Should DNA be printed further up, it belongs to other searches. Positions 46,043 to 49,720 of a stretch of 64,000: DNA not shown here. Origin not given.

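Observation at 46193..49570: Orphan full-length LanB-type dehydratase embedded between potD and a SUI1/YciH gene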

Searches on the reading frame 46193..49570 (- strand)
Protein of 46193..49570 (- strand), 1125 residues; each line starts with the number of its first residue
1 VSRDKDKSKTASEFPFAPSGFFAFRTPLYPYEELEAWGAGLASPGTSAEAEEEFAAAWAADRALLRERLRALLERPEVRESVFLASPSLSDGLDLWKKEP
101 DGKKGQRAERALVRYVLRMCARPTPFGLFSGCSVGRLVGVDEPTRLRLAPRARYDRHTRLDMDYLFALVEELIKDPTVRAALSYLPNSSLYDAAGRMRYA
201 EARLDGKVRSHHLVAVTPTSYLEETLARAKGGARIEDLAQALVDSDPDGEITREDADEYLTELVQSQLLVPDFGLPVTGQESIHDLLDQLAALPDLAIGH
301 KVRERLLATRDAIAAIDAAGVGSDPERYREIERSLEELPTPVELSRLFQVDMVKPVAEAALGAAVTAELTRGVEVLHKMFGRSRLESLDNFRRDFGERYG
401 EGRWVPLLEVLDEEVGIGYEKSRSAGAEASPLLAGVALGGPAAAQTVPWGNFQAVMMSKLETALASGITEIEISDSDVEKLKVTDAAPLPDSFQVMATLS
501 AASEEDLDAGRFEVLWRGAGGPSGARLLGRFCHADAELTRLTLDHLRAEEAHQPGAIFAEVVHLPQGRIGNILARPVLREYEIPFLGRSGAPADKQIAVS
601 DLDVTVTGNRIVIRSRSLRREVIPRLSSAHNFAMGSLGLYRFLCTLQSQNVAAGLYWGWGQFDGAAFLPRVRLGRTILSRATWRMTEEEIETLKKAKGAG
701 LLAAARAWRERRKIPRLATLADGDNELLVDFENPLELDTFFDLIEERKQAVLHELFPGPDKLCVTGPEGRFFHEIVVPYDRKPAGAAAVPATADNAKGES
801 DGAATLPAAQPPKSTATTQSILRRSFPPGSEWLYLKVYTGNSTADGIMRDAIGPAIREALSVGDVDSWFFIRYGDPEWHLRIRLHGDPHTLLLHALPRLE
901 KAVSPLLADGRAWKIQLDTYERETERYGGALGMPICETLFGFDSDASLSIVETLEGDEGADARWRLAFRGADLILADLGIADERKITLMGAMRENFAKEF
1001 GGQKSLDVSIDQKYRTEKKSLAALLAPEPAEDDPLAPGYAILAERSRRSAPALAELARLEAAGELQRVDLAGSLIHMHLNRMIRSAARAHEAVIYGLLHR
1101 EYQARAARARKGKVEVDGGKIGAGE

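Call 4: search_protein_families(library=ncbifam, proteins=[window:46193-49570:-], max_evalue=0.01)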
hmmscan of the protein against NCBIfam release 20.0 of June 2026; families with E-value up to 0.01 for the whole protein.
window:46193-49570:- (1125 aa): 1 family
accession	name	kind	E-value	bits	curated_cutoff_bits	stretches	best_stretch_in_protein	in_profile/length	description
TIGR03891.1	thiopep_ocin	subfamily_domain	1.6e-62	211.8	48.45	1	832-1100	1-261/263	thiopeptide-type bacteriocin biosynthesis protein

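Call 5: search_protein_families(library=pfam, proteins=[window:46193-49570:-], max_evalue=0.01)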
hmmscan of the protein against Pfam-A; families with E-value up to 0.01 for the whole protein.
window:46193-49570:- (1125 aa): 2 families
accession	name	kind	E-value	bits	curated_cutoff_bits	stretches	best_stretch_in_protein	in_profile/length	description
PF04738.18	Lant_dehydr_N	-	3.6e-170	567.8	28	1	74-739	1-648/649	Lantibiotic dehydratase, N terminus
PF14028.11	Lant_dehydr_C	-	6.3e-65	220.3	24.4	1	832-1100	1-253/255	Lantibiotic biosynthesis dehydratase C-term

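Call 8: find_homologous_proteins(query=window:46193-49570:-, max_evalue=1e-10)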
Query window:46193-49570:- (1125 aa): 2075 proteins with E <= 1e-10 among 8000 candidates; the best 120 are listed.
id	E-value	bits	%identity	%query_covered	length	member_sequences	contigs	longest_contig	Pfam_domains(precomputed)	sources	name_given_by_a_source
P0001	0.0e+0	2506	100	100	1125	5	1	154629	PF14028.12,PF04738.19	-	-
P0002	0.0e+0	2332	93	99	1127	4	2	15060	PF14028.12,PF04738.19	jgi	-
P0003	0.0e+0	2280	92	99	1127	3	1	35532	PF14028.12,PF04738.19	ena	-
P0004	0.0e+0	2280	92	99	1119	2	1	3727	PF14028.12,PF04738.19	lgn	-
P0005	0.0e+0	2273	91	99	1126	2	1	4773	PF14028.12,PF04738.19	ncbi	-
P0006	0.0e+0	2219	89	99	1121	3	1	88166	PF14028.12,PF04738.19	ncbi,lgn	-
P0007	0.0e+0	2212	89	99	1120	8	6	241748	PF14028.12,PF04738.19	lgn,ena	-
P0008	0.0e+0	2143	86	99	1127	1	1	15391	PF14028.12,PF04738.19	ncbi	-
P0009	0.0e+0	2122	91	92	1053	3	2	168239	PF14028.12,PF04738.19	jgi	jgi:thiopeptide-type bacteriocin biosynthesis protein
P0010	0.0e+0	2113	85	98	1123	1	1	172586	PF14028.12,PF04738.19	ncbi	-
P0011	0.0e+0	1612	75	87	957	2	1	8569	PF14028.12,PF04738.19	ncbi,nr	ncbi:MAG TPA: lantibiotic dehydratase, partial [Thermoanaerobaculia bacterium]|nr:lantibiotic dehydr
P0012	0.0e+0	1401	61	98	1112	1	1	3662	PF14028.12,PF04738.19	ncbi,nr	ncbi:MAG TPA: lantibiotic dehydratase [Thermoanaerobaculia bacterium]|nr:lantibiotic dehydratase [Th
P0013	0.0e+0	1401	59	98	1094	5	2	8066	PF14028.12,PF04738.19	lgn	-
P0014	0.0e+0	1400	60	98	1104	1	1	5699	PF14028.12,PF04738.19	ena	-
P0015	0.0e+0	1392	59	99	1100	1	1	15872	PF14028.12,PF04738.19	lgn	-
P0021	0.0e+0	1376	57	98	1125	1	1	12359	PF14028.12,PF04738.19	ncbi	-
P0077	0.0e+0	1349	57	98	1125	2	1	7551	PF14028.12,PF04738.19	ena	-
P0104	0.0e+0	1339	58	97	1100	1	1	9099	PF14028.12,PF04738.19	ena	-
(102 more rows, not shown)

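Call 12: find_related_loci(query=A1, collection=genome_contigs, flank=10000)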
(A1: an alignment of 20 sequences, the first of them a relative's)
Query A1 (1125 aa) in genome_contigs; peptide patterns used: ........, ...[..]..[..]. (x = any residue, [..] = any of these).
327 stretches matched a pattern; 275 encode a relative of the query (tblastn E <= 1e-3); the best 80 are kept; 80 distinct loci.
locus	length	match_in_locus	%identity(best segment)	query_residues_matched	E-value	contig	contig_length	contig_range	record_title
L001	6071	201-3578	94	1-1121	0e+0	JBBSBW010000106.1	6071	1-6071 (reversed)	MAG: Thermoanaerobaculia bacterium isolate La6_metabat2.203 La6_metabat2.203_K_383386_L_6071_cov_13.0000, whole genome s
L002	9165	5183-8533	91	1-1115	0e+0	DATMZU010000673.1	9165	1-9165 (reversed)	MAG TPA_asm: Thermoanaerobaculia bacterium isolate SMAG_U11143 k141_2287814, whole genome shotgun sequence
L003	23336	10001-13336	91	1-1115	0e+0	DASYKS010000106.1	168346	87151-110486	MAG TPA_asm: Thermoanaerobaculia bacterium isolate SMAG_U4328 k141_1424382, whole genome shotgun sequence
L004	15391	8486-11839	86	1-1113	0e+0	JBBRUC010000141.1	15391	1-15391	MAG: Thermoanaerobaculia bacterium isolate La3_concoct.109 La3_concoct.109_K_2979392_L_15391_cov_12.0000, whole genome s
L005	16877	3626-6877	59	8-1104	0e+0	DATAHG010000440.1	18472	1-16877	MAG TPA_asm: Thermoanaerobaculia bacterium isolate SMAG_U6849 k141_4531147, whole genome shotgun sequence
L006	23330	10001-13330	85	1-1103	0e+0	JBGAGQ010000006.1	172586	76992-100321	MAG: Thermoanaerobaculia bacterium isolate MAG_MBR_H125.76 MBRH125-76_opera_contig_514, whole genome shotgun sequence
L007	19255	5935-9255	89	1-1110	0e+0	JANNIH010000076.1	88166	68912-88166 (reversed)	MAG: Holophagales bacterium isolate SOY_6_C_metabat_145 SOY_6_C_k141_4674030, whole genome shotgun sequence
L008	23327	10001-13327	59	1-1122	0e+0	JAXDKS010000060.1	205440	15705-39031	MAG: Acidobacteriota bacterium isolate BP_60 scaffold_2121419, whole genome shotgun sequence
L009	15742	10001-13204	58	16-1100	0e+0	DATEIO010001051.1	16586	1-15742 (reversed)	MAG TPA_asm: Thermoanaerobaculia bacterium isolate SMAG_U8840 k141_2116670, whole genome shotgun sequence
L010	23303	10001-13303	57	1-1112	0e+0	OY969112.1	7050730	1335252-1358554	MAG: uncultured Acidobacteriota bacterium isolate MFD04212.bin.1.16 genome assembly, chromosome: 1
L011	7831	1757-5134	57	2-1124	0e+0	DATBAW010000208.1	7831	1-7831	MAG TPA_asm: Thermoanaerobaculia bacterium isolate SMAG_U5742 k141_3385032, whole genome shotgun sequence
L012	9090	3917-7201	59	8-1113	0e+0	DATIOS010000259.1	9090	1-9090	MAG TPA_asm: Thermoanaerobaculia bacterium isolate SMAG_U15830 k141_1258791, whole genome shotgun sequence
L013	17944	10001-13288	60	10-1112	0e+0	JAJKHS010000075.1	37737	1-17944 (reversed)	MAG: Thermoanaerobaculum sp. isolate b48_HoplandSoilSeptJan k101_4016472, whole genome shotgun sequence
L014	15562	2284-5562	57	11-1112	0e+0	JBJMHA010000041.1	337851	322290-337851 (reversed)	MAG: Thermoanaerobaculia bacterium isolate H1_16_all_fractions_metab_conc_6_69_19 k255_1870597, whole genome shotgun seq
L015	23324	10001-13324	59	5-1112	0e+0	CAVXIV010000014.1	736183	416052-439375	MAG: uncultured Acidobacteriota bacterium isolate MFD03066.bin.2.238 genome assembly, contig: contig_32907, whole genome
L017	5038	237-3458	58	13-1100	0e+0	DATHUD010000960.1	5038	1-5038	MAG TPA_asm: Thermoanaerobaculia bacterium isolate SMAG_U16097 k141_459813, whole genome shotgun sequence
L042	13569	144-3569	55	9-1113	0e+0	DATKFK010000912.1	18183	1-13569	MAG TPA_asm: Thermoanaerobaculia bacterium isolate SMAG_U14523 k141_2279880, whole genome shotgun sequence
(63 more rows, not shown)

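Call 28: search_solved_structures(query=window:46193-49570:-, max_evalue=0.001, show_alignments=2)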
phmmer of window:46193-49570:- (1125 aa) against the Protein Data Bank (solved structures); distinct sequences matched with E-value up to 0.001: 5.
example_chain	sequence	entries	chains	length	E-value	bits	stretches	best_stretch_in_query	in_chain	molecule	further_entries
9g04_A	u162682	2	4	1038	5.9e-51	176.8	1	65-951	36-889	Thiopeptide-type bacteriocin biosynthesis domain containing protein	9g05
5ehk_A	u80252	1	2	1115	2.3e-50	174.9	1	67-952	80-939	Lantibiotic dehydratase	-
4wd9_A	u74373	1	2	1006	3.6e-24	88.1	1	79-950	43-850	Nisin biosynthesis protein NisB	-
6m7y_A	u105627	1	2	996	5e-24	87.6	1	79-950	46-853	Nisin biosynthesis protein NisB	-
6ec7_A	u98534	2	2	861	0.0001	23.7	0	50-135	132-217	Lantibiotic dehydratase domain protein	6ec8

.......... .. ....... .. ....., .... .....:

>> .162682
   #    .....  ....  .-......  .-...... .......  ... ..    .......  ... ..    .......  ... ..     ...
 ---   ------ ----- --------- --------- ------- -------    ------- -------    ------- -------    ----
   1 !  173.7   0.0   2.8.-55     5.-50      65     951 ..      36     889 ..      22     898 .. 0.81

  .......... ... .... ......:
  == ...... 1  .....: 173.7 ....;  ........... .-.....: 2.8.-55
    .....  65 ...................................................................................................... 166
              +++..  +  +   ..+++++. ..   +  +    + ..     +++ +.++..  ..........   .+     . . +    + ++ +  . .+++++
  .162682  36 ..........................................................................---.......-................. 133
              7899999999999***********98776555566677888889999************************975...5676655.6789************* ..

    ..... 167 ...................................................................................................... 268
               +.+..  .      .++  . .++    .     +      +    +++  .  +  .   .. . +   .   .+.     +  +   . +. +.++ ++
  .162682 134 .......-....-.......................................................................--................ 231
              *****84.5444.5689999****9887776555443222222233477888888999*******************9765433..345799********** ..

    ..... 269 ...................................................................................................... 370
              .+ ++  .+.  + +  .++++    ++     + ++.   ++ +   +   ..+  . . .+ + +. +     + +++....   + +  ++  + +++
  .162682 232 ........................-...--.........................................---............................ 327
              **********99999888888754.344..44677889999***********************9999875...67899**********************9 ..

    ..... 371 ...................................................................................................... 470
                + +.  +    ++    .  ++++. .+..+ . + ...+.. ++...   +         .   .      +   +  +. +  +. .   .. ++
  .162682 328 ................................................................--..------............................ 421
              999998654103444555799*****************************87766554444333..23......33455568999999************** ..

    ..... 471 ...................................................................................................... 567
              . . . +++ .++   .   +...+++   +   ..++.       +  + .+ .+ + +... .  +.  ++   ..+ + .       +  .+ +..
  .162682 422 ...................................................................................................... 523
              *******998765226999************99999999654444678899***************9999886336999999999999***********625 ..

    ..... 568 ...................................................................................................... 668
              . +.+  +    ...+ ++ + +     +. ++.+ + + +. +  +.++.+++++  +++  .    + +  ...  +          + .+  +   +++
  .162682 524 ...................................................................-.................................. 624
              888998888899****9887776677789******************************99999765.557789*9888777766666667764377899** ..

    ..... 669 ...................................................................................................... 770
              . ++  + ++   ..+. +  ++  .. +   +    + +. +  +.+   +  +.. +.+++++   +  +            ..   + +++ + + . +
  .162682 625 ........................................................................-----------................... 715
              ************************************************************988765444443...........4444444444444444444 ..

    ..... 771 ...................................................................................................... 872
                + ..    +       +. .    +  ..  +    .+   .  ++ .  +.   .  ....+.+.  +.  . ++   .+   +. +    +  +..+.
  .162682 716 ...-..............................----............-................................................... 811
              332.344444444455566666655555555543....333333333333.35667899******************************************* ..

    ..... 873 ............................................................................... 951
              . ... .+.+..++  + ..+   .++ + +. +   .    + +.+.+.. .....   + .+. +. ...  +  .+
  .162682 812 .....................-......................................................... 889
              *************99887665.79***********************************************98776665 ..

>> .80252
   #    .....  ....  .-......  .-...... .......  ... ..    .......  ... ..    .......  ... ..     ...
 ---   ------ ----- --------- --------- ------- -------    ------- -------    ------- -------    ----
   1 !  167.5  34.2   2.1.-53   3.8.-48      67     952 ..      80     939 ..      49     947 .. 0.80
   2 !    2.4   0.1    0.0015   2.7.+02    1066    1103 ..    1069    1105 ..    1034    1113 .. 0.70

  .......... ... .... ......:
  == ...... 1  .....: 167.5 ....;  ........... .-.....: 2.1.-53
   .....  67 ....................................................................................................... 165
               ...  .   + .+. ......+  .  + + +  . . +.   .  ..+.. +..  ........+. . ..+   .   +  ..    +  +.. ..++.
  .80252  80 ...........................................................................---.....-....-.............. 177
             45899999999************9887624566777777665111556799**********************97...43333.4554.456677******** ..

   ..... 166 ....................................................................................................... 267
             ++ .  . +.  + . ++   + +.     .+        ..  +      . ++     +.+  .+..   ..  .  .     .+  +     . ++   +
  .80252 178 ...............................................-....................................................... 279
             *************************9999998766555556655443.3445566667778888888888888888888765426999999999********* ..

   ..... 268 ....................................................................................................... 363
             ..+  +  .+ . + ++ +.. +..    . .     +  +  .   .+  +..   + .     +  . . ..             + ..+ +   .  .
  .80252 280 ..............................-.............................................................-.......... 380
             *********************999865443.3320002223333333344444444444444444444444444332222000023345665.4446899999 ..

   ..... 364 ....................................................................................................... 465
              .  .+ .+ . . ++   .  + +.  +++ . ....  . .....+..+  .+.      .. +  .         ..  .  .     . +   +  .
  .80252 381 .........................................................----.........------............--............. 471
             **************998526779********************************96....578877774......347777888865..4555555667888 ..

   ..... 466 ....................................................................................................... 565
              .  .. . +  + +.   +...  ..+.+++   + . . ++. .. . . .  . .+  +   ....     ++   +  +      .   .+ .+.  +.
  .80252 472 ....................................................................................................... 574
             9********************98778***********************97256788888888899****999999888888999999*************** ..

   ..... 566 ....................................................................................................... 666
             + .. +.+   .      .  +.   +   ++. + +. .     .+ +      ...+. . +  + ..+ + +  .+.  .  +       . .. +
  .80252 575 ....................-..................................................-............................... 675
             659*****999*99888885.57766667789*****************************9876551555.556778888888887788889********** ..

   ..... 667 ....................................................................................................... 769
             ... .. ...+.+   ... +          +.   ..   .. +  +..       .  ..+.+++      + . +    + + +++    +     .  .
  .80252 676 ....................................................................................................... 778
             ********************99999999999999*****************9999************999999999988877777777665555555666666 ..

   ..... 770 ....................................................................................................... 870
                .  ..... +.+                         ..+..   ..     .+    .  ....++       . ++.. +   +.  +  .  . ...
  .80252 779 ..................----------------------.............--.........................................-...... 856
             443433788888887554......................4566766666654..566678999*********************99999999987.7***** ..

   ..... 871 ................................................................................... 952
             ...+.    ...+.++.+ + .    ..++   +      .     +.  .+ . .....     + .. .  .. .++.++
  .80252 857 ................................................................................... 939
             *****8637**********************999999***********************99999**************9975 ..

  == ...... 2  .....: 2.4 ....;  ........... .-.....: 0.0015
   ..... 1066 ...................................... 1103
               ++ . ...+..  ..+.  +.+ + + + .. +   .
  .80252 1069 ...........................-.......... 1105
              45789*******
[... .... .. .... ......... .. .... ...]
